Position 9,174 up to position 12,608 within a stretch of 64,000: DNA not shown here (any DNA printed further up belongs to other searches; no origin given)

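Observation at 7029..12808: Conserved but functionally unassigned envelope block: whiB / giant GT2-membrane fusion / DUF5719-like / DUF3499-like next to GDP-mannose supply genes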

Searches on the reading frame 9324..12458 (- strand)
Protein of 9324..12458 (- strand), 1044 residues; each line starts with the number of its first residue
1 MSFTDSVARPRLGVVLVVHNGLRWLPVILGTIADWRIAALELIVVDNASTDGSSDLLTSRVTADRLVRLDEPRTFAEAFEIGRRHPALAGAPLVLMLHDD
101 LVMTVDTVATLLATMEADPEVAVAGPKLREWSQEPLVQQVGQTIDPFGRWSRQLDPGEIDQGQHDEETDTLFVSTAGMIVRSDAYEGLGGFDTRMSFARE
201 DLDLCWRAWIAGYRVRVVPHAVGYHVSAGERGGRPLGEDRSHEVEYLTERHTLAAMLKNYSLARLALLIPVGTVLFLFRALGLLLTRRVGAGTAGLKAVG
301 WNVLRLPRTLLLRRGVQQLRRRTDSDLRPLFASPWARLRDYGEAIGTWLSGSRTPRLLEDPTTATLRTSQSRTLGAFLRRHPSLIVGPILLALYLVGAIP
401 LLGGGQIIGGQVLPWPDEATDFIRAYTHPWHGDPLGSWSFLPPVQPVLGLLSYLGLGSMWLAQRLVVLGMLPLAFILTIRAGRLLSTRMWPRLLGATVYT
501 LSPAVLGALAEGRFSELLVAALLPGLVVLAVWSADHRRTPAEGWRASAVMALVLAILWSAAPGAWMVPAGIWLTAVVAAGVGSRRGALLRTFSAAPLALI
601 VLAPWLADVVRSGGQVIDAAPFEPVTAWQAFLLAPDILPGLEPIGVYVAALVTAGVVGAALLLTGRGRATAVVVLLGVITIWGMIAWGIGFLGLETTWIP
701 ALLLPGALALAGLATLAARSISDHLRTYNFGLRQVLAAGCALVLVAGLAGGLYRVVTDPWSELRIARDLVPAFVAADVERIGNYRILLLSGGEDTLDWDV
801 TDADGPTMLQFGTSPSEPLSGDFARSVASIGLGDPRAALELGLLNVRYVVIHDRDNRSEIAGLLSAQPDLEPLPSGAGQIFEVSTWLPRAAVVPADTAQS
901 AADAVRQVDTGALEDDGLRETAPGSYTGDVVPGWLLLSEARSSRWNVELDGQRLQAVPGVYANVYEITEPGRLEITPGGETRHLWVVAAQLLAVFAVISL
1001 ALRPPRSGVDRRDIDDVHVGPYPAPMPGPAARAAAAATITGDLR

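Call 8: search_protein_families(library=pfam, proteins=[window:9324-12458:-], max_evalue=0.01)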
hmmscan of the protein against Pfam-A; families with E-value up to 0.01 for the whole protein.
window:9324-12458:- (1044 aa): 3 families
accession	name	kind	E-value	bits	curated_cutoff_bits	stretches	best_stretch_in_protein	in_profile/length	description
PF13641.12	Glyco_tranf_2_3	-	7.9e-10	39.6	27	1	39-227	30-213/230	Glycosyltransferase like family 2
PF13632.12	Glyco_trans_2_3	-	2.3e-08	34.6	27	1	94-225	2-123/198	Glycosyl transferase family group 2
PF00535.33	Glycos_transf_2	-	2.2e-07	31.4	23.3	1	14-129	2-118/168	Glycosyl transferase family 2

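Call 9: search_protein_families(library=ncbifam, proteins=[window:9324-12458:-], max_evalue=0.01)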
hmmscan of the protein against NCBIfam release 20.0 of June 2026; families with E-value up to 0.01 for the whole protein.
window:9324-12458:- (1044 aa): 6 families
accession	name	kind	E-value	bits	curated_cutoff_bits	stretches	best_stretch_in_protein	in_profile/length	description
TIGR03965.1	mycofact_glyco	equivalog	4.1e-18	65.5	280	1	10-225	74-280/467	mycofactocin biosynthesis glycosyltransferase MftF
NF041875.1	EPS_EpsD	equivalog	6.3e-11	42.2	370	1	12-227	1-208/325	exopolysaccharide biosynthesis glycosyltransferase EpsD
TIGR04283.1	glyco_like_mftF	equivalog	1.3e-06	28.2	182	1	13-222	2-182/221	TIGR04283 family arsenosugar biosynthesis glycosyltransferase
TIGR01556.1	rhamnosyltran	subfamily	1.1e-05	24.8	200.55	1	39-226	21-201/281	rhamnosyltransferase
TIGR03937.1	PgaC_IcaA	equivalog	2.6e-05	23.4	422.3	1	16-224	51-249/407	poly-beta-1,6-N-acetyl-D-glucosamine synthase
NF007482.0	PRK10073.1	equivalog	0.00052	19.1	423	1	9-58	5-54/334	glycosyltransferase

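Call 13: find_homologous_proteins(query=window:9324-12458:-, max_evalue=0.00001)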
Query window:9324-12458:- (1044 aa): 986 proteins with E <= 0.00001 among 8000 candidates; the best 120 are listed.
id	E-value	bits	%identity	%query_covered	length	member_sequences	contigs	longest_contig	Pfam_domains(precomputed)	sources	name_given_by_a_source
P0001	0.0e+0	2295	100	100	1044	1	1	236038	PF13632.13,PF13641.13,PF00535.33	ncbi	ncbi:MAG TPA: glycosyltransferase family 2 protein [Euzebyales bacterium]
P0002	0.0e+0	2114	92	100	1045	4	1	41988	PF13632.13,PF13641.13,PF00535.33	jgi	jgi:GT2 family glycosyltransferase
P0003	0.0e+0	1919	83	100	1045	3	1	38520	PF13632.13,PF13641.13,PF00535.33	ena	-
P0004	0.0e+0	1906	82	100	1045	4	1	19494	PF13632.13,PF13641.13,PF00535.33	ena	-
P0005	0.0e+0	1854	80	100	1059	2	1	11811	PF13632.13,PF13641.13,PF00535.33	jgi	jgi:GT2 family glycosyltransferase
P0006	0.0e+0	1835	80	98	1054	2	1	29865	PF13632.13,PF13641.13,PF00535.33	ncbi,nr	ncbi:MAG TPA: glycosyltransferase [Euzebyales bacterium]|nr:glycosyltransferase [Euzebyales bacteriu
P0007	0.0e+0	1810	78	100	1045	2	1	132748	PF13632.13,PF13641.13,PF00535.33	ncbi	-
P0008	0.0e+0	1799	78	100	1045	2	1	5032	PF13632.13,PF13641.13,PF00535.33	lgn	-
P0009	0.0e+0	1784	78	100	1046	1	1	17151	PF13632.13,PF13641.13,PF00535.33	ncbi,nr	ncbi:MAG: glycosyltransferase family 2 protein [Actinobacteria bacterium]|nr:glycosyltransferase fam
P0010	0.0e+0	1777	78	100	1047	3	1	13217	PF13632.13,PF13641.13,PF00535.33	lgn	-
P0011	0.0e+0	1759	78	98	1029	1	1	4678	PF13632.13,PF13641.13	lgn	-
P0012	0.0e+0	1709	74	100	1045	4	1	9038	PF13632.13,PF13641.13,PF00535.33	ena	-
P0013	0.0e+0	1705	75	100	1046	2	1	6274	PF13632.13,PF13641.13,PF00535.33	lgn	-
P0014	0.0e+0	1695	75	100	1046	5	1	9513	PF13632.13,PF13641.13,PF00535.33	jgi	jgi:GT2 family glycosyltransferase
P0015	0.0e+0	1685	74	100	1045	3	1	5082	PF13632.13,PF13641.13,PF00535.33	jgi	jgi:GT2 family glycosyltransferase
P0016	0.0e+0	1681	74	100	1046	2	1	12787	PF13632.13,PF13641.13,PF00535.33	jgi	jgi:GT2 family glycosyltransferase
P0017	0.0e+0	1671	73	100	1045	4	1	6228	PF13632.13,PF13641.13,PF00535.33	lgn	-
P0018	0.0e+0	1657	73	100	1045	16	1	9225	PF13632.13,PF13641.13,PF00535.33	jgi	jgi:GT2 family glycosyltransferase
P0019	0.0e+0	1644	72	98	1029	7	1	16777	PF13632.13,PF13641.13,PF00535.33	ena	-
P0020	0.0e+0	1637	72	98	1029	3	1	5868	PF13632.13,PF13641.13,PF00535.33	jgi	jgi:GT2 family glycosyltransferase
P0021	0.0e+0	1634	71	100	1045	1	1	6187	PF13632.13,PF13641.13,PF00535.33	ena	-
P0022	0.0e+0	1623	70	100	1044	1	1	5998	PF13632.13,PF13641.13,PF00535.33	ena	-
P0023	0.0e+0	1529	68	100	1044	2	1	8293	PF13632.13,PF13641.13,PF00535.33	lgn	-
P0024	0.0e+0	1347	71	84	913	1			PF13632.13,PF13641.13,PF00535.33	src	-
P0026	1.4e-265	902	47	97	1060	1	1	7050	PF13632.13,PF13641.13,PF00535.33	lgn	-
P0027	1.0e-258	880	46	95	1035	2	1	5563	PF13632.13,PF13641.13,PF00535.33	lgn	-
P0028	3.2e-253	861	46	97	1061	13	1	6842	PF13632.13,PF13641.13,PF00535.33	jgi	-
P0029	3.9e-252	858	46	98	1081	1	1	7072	PF13632.13,PF13641.13,PF00535.33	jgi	jgi:GT2 family glycosyltransferase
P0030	1.4e-249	849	46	95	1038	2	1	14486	PF13632.13,PF13641.13,PF00535.33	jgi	-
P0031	5.6e-248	844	45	96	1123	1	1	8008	PF13632.13,PF13641.13,PF00535.33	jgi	jgi:GT2 family glycosyltransferase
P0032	4.9e-247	841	45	96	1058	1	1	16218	PF13632.13,PF10111.15,PF13641.13,PF00535.33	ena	-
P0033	5.6e-247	841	47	90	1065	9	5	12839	PF13632.13,PF13641.13,PF00535.33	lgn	-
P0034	1.2e-246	840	47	95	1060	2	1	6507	PF13632.13,PF13641.13,PF00535.33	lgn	-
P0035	4.0e-246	838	45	97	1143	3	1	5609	PF13632.13,PF10111.15,PF13641.13,PF00535.33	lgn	-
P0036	2.1e-245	836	45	95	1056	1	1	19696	PF13632.13,PF13641.13,PF00535.33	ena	-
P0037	3.9e-245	835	44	98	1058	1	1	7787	PF13641.13,PF00535.33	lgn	-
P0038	3.7e-244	831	44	95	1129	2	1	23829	PF13632.13,PF10111.15,PF13641.13,PF00535.33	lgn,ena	-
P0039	4.2e-244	831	45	95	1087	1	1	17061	PF10111.15,PF13641.13,PF00535.33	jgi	jgi:GT2 family glycosyltransferase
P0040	7.8e-244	830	45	95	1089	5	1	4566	PF13632.13,PF13641.13,PF00535.33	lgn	-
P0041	9.5e-244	830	46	96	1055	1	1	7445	PF13632.13,PF13641.13,PF00535.33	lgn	-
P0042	1.0e-243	830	46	95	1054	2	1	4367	PF13632.13,PF13641.13,PF00535.33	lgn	-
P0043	2.2e-243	829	46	98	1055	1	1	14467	PF13632.13,PF13641.13,PF00535.33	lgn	-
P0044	5.0e-243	828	44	98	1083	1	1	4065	PF13632.13,PF13641.13,PF00535.33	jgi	jgi:GT2 family glycosyltransferase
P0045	2.1e-242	826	45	96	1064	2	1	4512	PF13632.13,PF10111.15,PF13641.13,PF00535.33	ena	-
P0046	1.7e-241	823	45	95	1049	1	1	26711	PF13632.13,PF13641.13,PF00535.33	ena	-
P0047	3.6e-241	821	44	97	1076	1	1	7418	PF13632.13,PF13506.14,PF13641.13,PF00535.33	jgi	jgi:GT2 family glycosyltransferase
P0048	4.1e-241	821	46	96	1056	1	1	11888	PF13632.13,PF13641.13,PF00535.33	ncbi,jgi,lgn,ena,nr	ncbi:MAG TPA: glycosyltransferase [Egibacteraceae bacterium]|nr:glycosyltransferase [Egibacteraceae 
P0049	5.6e-241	821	46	96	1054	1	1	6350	PF13632.13,PF13641.13,PF00535.33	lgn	-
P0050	8.9e-241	820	45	95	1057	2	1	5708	PF13632.13,PF13641.13,PF00535.33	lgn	-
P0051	2.4e-240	819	45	98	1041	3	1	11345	PF13632.13,PF13641.13,PF00535.33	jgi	jgi:GT2 family glycosyltransferase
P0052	4.8e-240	818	44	97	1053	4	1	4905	PF13632.13,PF13641.13,PF00535.33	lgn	-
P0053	5.1e-239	814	45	95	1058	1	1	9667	PF13632.13,PF10111.15,PF13641.13,PF00535.33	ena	-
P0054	1.6e-238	813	45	96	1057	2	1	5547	PF13632.13,PF13641.13,PF00535.33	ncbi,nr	ncbi:MAG TPA: glycosyltransferase family 2 protein [Egibacteraceae bacterium]|nr:glycosyltransferase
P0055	2.1e-238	812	45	96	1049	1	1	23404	PF13632.13,PF13641.13,PF00535.33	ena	-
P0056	5.8e-238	811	44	95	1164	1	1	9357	PF13632.13,PF13641.13,PF00535.33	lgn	-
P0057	2.8e-237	809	45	96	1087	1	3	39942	PF13632.13,PF13641.13,PF00535.33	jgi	jgi:GT2 family glycosyltransferase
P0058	3.5e-237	808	44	96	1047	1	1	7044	PF13632.13,PF13506.14,PF13641.13,PF00535.33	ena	-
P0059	8.1e-237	807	45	95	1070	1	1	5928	PF13632.13,PF13641.13,PF00535.33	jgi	jgi:GT2 family glycosyltransferase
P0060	2.2e-236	806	43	99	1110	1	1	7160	PF13632.13,PF13641.13,PF00535.33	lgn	-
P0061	2.6e-236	805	43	95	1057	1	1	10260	PF13632.13,PF10111.15,PF13641.13,PF00535.33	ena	-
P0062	4.3e-236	805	44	96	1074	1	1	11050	PF13632.13,PF10111.15,PF13641.13,PF00535.33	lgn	-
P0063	4.3e-236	805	45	95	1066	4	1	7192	PF13632.13,PF13641.13,PF00535.33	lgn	-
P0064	5.3e-236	804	44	98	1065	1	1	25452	PF13632.13,PF10111.15,PF13641.13,PF00535.33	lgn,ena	-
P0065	5.8e-236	804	44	96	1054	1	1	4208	PF13632.13,PF13641.13,PF00535.33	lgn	-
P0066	9.6e-236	804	45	95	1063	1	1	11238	PF13632.13,PF10111.15,PF13641.13,PF00535.33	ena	-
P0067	1.3e-234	800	45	95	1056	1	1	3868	PF13632.13,PF13641.13,PF00535.33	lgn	-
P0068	1.4e-234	800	43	97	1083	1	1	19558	PF13632.13,PF13641.13,PF00535.33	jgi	jgi:GT2 family glycosyltransferase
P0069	1.9e-234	799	44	94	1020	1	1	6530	PF13632.13,PF13641.13,PF00535.33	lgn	-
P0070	3.8e-234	798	45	95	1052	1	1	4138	PF13632.13,PF13641.13,PF00535.33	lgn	-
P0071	5.4e-234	798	44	97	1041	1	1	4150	PF13632.13,PF13641.13,PF00535.33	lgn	-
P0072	1.6e-233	796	42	97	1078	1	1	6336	PF13632.13,PF13641.13,PF00535.33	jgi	jgi:GT2 family glycosyltransferase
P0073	1.9e-233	796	45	95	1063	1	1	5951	PF13632.13,PF10111.15,PF13641.13,PF00535.33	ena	-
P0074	3.8e-233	795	42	98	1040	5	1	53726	PF13632.13,PF13641.13,PF00535.33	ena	-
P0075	4.2e-233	795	42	99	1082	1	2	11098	PF13632.13,PF13641.13,PF00535.33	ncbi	ncbi:MAG: glycosyltransferase [Egibacteraceae bacterium]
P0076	8.9e-233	794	43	98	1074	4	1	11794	PF13632.13,PF13641.13,PF00535.33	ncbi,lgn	ncbi:MAG: glycosyltransferase [Egibacteraceae bacterium]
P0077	2.3e-231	789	43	99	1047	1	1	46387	PF13632.13,PF13506.14,PF13641.13,PF00535.33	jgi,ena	jgi:GT2 family glycosyltransferase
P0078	3.7e-231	788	43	98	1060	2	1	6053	PF13632.13,PF13641.13,PF00535.33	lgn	-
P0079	9.5e-231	787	43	95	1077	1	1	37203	PF13632.13,PF13641.13,PF00535.33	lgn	-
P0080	2.3e-230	786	44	95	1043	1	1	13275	PF13632.13,PF10111.15,PF13641.13,PF00535.33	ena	-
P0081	4.0e-230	785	44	96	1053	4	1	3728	PF13632.13,PF13641.13,PF00535.33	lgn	-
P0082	5.9e-230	784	43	98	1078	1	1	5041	PF13632.13,PF13641.13,PF00535.33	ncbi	ncbi:MAG: glycosyltransferase [Egibacteraceae bacterium]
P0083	8.5e-230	784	46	61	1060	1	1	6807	PF13632.13,PF13641.13,PF00535.33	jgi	jgi:GT2 family glycosyltransferase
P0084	5.6e-229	781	43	97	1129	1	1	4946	PF13632.13,PF13641.13,PF00535.33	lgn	-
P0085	5.1e-227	775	43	95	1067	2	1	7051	PF13632.13,PF13641.13,PF00535.33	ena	-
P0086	1.1e-226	774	48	50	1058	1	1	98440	PF13632.13,PF10111.15,PF13641.13,PF00535.33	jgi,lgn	jgi:GT2 family glycosyltransferase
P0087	4.0e-226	772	42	97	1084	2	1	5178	PF13632.13,PF13641.13,PF00535.33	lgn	-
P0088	7.4e-226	771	45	88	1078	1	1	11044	PF13632.13,PF13641.13,PF00535.33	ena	-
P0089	4.7e-224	765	43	97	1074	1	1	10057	PF13632.13,PF13641.13,PF00535.33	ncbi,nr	ncbi:MAG TPA: glycosyltransferase family 2 protein [Egibacteraceae bacterium]|nr:glycosyltransferase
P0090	5.9e-224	764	44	95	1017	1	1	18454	PF13632.13,PF13641.13,PF00535.33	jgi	jgi:GT2 family glycosyltransferase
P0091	4.4e-223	762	43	96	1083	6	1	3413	PF13632.13,PF13641.13,PF00535.33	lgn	-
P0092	1.1e-222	760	42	98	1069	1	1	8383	PF13632.13,PF13641.13,PF00535.33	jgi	jgi:GT2 family glycosyltransferase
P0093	1.3e-222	760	43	95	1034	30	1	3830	PF13632.13,PF13641.13,PF00535.33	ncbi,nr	ncbi:MAG: glycosyltransferase family 2 protein [Actinomycetota bacterium]|nr:glycosyltransferase fam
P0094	4.2e-222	758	42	97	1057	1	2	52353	PF13632.13,PF13641.13,PF00535.33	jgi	jgi:GT2 family glycosyltransferase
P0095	6.6e-222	758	44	94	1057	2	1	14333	PF13632.13,PF13641.13,PF00535.33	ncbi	-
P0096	1.0e-221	757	43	92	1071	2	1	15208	PF13632.13,PF13641.13,PF00535.33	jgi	jgi:GT2 family glycosyltransferase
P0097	9.7e-221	754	43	96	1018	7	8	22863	PF13632.13,PF13641.13,PF00535.33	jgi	jgi:GT2 family glycosyltransferase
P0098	9.9e-220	751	43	96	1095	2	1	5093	PF13632.13,PF13641.13,PF00535.33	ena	-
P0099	6.5e-219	748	44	95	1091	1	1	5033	PF13632.13,PF13641.13,PF00535.33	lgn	-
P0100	4.4e-217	742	42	95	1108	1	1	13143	PF13632.13,PF13641.13,PF00535.33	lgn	-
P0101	1.1e-215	737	42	96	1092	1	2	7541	PF13632.13,PF13641.13,PF00535.33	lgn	-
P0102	6.2e-215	735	49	48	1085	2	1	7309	PF13632.13,PF13641.13,PF00535.33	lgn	-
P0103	4.5e-213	728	44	95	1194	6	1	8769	PF13632.13,PF13641.13,PF00535.33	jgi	-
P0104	6.0e-213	728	43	96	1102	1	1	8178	PF13632.13,PF13641.13,PF00535.33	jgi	jgi:GT2 family glycosyltransferase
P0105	8.3e-213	728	42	95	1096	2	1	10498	PF13632.13,PF13641.13,PF00535.33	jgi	-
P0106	2.1e-212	726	41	96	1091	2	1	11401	PF13632.13,PF13641.13,PF00535.33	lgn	-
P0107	2.3e-212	726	44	91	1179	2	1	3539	PF13632.13,PF13641.13,PF00535.33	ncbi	ncbi:MAG: glycosyltransferase, partial [Actinomycetota bacterium]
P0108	1.0e-211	724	42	96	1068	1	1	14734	PF13632.13,PF10111.15,PF13641.13,PF00535.33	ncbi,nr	ncbi:MAG TPA: glycosyltransferase family 2 protein [Euzebya sp.]|nr:glycosyltransferase family 2 pro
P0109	9.9e-211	721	42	98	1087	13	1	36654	PF13632.13,PF13641.13,PF00535.33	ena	-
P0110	5.6e-209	715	42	97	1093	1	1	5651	PF13632.13,PF13641.13,PF00535.33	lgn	-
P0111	1.4e-205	704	42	96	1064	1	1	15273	PF13632.13,PF13641.13,PF00535.33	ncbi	-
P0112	1.2e-204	701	42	96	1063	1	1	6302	PF13632.13,PF13641.13,PF00535.33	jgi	jgi:GT2 family glycosyltransferase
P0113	4.9e-204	699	41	97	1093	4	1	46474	PF13632.13,PF13641.13,PF00535.33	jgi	-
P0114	8.4e-204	698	41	96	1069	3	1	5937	PF13632.13,PF10111.15,PF13641.13,PF00535.33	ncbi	-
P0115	4.2e-203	695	48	52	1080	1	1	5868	PF13632.13,PF13641.13,PF00535.33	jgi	jgi:GT2 family glycosyltransferase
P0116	6.5e-203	695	43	90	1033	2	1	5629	PF13641.13,PF00535.33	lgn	-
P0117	1.2e-202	694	43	89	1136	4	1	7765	PF13632.13,PF13641.13,PF00535.33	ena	-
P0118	3.1e-202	693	42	91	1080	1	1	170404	PF13632.13,PF13641.13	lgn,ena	-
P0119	8.0e-202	691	41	96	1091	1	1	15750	PF13632.13,PF13641.13,PF00535.33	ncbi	-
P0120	1.3e-201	691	41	97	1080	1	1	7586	PF13632.13,PF13641.13,PF00535.33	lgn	-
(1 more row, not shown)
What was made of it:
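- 9324..12458 (-): GT2f: 1,044-aa GT-A plus polytopic membrane glycosyltransferase fusion. 100% identical to an NCBI Euzebyales MAG protein (call 13).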

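Call 16: search_solved_structures(query=window:9324-12458:-, max_evalue=1)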
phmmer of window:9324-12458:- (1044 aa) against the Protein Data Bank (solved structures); distinct sequences matched with E-value up to 1: 0.

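Call 30: find_encoding_contigs(protein=P0118, flank=10000, max_places=2)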
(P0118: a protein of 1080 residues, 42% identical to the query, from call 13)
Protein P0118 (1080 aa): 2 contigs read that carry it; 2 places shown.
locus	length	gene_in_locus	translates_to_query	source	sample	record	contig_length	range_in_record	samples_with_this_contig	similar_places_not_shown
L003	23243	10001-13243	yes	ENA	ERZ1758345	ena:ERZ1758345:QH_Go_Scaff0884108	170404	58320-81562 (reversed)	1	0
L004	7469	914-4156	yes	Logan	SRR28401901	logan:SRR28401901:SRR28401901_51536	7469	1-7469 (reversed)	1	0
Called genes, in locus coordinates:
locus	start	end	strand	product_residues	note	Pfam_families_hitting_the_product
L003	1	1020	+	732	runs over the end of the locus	PF27503:Rv3811_N, PF01510:Amidase_2, PF04122:CW_binding_2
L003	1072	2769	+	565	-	PF01551:Peptidase_M23, PF04122:CW_binding_2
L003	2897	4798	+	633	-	PF00082:Peptidase_S8, PF04122:CW_binding_2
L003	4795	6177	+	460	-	PF05496:RuvB_N, PF01078:Mg_chelatase (faint), PF13191:AAA_16 (faint), PF00004:AAA, PF07728:AAA_5 (weak), PF16193:AAA_assoc_2, PF12002:MgsA_C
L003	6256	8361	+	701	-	PF00082:Peptidase_S8, PF04122:CW_binding_2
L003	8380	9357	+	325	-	PF00483:NTP_transferase, PF12804:NTP_transf_3, PF24894:Hexapep_GlmU (faint), PF25084:LbH_EIF2B (weak), PF25087:GMPPB_C, PF00132:Hexapep (faint)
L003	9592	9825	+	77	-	PF02467:Whib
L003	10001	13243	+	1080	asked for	PF13641:Glyco_tranf_2_3, PF13632:Glyco_trans_2_3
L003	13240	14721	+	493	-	PF18986:DUF5719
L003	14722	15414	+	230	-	PF12005:DUF3499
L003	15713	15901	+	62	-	-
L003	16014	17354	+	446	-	PF02878:PGM_PMM_I, PF02879:PGM_PMM_II, PF02880:PGM_PMM_III, PF00408:PGM_PMM_IV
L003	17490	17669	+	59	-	PF03966:Trm112p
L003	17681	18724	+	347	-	PF10432:bact-PGI_C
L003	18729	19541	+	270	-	PF01048:PNP_UDP_1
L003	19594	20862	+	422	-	PF05221:AdoHcyase, PF00670:AdoHcyase_NAD, PF02826:2-Hacid_dh_C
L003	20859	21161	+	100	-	PF01503:PRA-PH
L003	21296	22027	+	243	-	PF01634:HisG, PF08029:HisG_C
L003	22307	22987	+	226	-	-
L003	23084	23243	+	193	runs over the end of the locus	PF02482:Ribosomal_S30AE, PF16321:Ribosom_S30AE_C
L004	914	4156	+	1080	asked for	PF13641:Glyco_tranf_2_3, PF13632:Glyco_trans_2_3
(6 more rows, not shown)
